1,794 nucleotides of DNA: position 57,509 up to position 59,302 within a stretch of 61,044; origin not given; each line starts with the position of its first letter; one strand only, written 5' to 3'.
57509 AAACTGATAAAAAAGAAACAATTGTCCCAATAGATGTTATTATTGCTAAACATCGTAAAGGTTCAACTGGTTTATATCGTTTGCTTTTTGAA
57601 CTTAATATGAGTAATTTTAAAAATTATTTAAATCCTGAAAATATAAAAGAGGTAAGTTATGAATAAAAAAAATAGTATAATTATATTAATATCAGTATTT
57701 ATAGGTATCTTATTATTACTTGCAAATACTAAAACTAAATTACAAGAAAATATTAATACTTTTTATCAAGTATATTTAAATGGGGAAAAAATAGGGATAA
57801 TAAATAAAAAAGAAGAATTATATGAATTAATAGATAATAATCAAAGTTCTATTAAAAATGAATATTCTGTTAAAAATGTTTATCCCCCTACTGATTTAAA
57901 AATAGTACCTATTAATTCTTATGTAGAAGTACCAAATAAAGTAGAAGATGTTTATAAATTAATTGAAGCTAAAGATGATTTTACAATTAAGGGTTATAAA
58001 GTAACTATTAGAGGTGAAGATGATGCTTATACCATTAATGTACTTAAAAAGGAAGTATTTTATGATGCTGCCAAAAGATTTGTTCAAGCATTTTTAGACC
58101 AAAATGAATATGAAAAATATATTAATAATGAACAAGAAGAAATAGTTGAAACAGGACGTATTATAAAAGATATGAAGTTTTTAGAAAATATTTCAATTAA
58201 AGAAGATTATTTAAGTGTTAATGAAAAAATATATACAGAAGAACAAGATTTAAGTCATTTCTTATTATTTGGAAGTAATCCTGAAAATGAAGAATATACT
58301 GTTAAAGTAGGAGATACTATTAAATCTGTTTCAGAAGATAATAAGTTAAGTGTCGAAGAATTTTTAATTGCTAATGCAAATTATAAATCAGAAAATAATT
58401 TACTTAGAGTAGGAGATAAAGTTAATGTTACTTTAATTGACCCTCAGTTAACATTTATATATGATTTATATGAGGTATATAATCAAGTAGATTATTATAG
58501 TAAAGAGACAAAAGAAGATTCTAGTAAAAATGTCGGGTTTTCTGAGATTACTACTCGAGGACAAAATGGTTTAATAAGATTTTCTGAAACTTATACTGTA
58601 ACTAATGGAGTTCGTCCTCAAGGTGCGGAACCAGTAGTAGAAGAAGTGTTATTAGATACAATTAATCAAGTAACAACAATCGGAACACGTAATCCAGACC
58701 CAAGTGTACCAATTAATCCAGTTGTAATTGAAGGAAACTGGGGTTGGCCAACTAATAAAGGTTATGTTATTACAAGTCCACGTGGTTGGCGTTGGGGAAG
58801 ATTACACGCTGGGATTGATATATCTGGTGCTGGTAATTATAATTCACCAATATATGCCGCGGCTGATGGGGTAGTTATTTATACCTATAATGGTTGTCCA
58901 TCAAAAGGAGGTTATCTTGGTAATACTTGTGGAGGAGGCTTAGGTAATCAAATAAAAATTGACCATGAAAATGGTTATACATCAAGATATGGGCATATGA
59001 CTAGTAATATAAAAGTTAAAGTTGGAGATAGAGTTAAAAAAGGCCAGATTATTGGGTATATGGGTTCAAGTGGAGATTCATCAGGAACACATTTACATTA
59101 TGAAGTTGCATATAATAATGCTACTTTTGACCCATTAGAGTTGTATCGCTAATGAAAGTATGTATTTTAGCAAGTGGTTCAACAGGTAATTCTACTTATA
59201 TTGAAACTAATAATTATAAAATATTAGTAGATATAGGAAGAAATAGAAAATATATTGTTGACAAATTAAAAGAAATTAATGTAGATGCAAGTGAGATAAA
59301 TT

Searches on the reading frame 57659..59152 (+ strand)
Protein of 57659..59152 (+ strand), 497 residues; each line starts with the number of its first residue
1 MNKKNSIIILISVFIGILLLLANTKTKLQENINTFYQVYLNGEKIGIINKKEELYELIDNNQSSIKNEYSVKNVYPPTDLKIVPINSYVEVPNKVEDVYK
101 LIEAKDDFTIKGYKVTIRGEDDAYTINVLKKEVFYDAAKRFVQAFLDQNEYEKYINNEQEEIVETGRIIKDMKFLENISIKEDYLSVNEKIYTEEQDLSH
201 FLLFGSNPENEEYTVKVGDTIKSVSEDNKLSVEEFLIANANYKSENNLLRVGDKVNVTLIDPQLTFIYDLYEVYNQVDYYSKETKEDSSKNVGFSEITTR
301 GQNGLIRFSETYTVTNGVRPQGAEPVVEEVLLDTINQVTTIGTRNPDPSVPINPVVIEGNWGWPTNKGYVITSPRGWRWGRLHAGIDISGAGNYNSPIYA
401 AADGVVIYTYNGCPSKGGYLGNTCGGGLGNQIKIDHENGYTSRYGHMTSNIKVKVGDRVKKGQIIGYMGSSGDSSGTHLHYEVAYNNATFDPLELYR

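Call 37: find_encoding_contigs(protein=window:57659-59152:+, flank=10000, max_places=3)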
Protein window:57659-59152:+ (497 aa): 4 contigs read that carry it; 3 places shown.
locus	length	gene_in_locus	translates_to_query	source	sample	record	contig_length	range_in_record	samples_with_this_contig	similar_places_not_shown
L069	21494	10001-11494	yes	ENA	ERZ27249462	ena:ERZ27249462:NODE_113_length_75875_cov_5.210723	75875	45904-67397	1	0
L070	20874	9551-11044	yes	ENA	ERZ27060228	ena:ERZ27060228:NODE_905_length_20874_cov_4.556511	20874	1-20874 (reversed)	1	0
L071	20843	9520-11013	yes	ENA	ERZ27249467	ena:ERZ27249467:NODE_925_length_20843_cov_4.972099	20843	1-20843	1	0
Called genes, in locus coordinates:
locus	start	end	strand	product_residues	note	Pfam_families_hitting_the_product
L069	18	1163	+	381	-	-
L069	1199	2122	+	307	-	PF27663:Spore_coat_YutH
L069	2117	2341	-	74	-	PF01106:NifU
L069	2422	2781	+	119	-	PF00575:S1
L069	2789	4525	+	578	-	PF00664:ABC_membrane, PF02463:SMC_N (weak), PF00005:ABC_tran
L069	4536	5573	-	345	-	PF11187:Mbeg1-like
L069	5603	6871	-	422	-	PF02127:Peptidase_M18, PF05343:Peptidase_M42 (faint)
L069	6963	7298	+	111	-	PF14071:YlbD_coat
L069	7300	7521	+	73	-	PF14003:YlbE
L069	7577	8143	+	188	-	-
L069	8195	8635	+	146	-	PF01281:Ribosomal_L9_N, PF03948:Ribosomal_L9_C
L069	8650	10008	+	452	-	PF00772:DnaB, PF13481:AAA_25, PF03796:DnaB_C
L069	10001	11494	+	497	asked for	PF01476:LysM (weak), PF07501:G5 (weak), PF01551:Peptidase_M23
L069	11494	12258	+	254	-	PF00753:Lactamase_B, PF23023:Anti-Pycsar_Apyc1, PF16661:Lactamase_B_6 (weak), PF12706:Lactamase_B_2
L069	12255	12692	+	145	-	PF02590:SPOUT_MTase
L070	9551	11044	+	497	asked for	PF01476:LysM (weak), PF07501:G5 (weak), PF01551:Peptidase_M23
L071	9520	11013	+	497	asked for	PF01476:LysM (weak), PF07501:G5 (weak), PF01551:Peptidase_M23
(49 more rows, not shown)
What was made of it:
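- On Type IV secretion system, Gram-positive/MPF-FATA kind: An M23/LysM peptidase at 57659-59152 is unlinked (call 37).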
